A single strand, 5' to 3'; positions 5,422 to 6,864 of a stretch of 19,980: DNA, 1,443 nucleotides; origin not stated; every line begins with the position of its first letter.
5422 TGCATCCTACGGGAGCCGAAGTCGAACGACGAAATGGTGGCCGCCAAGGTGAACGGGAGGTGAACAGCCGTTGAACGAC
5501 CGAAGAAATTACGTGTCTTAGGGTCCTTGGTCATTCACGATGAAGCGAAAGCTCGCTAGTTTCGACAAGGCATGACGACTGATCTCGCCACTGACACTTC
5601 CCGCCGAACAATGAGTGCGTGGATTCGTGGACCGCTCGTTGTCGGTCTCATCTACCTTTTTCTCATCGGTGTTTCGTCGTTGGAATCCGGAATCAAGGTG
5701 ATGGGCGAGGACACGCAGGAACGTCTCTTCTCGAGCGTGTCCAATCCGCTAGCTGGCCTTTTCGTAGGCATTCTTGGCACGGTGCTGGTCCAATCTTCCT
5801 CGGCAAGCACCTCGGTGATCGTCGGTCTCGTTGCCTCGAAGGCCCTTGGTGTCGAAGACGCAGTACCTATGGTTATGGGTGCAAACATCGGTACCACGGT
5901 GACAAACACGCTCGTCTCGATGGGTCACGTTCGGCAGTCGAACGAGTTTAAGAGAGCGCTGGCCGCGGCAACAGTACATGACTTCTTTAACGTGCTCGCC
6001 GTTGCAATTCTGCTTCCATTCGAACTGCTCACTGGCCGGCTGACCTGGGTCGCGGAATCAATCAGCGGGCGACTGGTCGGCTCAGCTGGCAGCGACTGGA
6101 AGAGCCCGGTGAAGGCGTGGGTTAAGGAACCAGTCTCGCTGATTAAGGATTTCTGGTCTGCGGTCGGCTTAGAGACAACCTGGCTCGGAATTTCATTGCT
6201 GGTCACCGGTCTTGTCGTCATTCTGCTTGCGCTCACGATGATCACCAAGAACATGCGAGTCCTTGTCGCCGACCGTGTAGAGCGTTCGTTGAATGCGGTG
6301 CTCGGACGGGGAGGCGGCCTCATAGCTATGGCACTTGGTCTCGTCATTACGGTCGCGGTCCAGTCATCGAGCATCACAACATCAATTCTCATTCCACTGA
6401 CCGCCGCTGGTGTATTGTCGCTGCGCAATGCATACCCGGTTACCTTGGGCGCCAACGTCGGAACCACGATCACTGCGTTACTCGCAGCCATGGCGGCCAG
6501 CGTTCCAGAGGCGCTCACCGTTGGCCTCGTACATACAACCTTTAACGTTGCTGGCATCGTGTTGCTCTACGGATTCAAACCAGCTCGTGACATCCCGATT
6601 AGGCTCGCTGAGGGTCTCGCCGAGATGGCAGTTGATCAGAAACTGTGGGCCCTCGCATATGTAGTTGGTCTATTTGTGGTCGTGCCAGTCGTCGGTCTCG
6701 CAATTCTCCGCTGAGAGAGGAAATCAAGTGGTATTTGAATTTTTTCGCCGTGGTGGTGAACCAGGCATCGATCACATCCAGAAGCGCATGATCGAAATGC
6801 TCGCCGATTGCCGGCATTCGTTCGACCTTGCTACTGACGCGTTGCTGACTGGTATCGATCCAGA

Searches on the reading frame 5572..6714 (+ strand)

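Call 6: search_protein_families(library=pfam, proteins=[window:5572-6714:+], max_evalue=0.01)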
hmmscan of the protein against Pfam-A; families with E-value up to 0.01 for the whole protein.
window:5572-6714:+ (380 aa): 1 family
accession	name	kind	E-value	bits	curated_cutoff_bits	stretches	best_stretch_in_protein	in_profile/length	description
PF02690.20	Na_Pi_cotrans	-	4.4e-41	140.6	29.1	2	29-125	1-89/137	Na+/Pi-cotransporter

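Call 7: search_protein_families(library=ncbifam, proteins=[window:5572-6714:+], max_evalue=0.01)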
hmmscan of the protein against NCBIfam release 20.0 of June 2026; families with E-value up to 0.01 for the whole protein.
window:5572-6714:+ (380 aa): 3 families
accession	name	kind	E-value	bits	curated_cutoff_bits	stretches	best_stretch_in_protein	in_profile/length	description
TIGR01013.1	2a58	subfamily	1.6e-60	205.4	306.15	2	25-172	2-152/456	sodium-dependent inorganic phosphate transporter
NF037997.1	Na_Pi_symport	subfamily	2.9e-32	112.3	50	2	26-118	4-97/294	Na/Pi symporter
TIGR00704.1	NaPi_cotrn_rel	hypoth_equivalog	9.8e-31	107.5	210.1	2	201-346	125-267/308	Na/Pi-cotransporter II-related protein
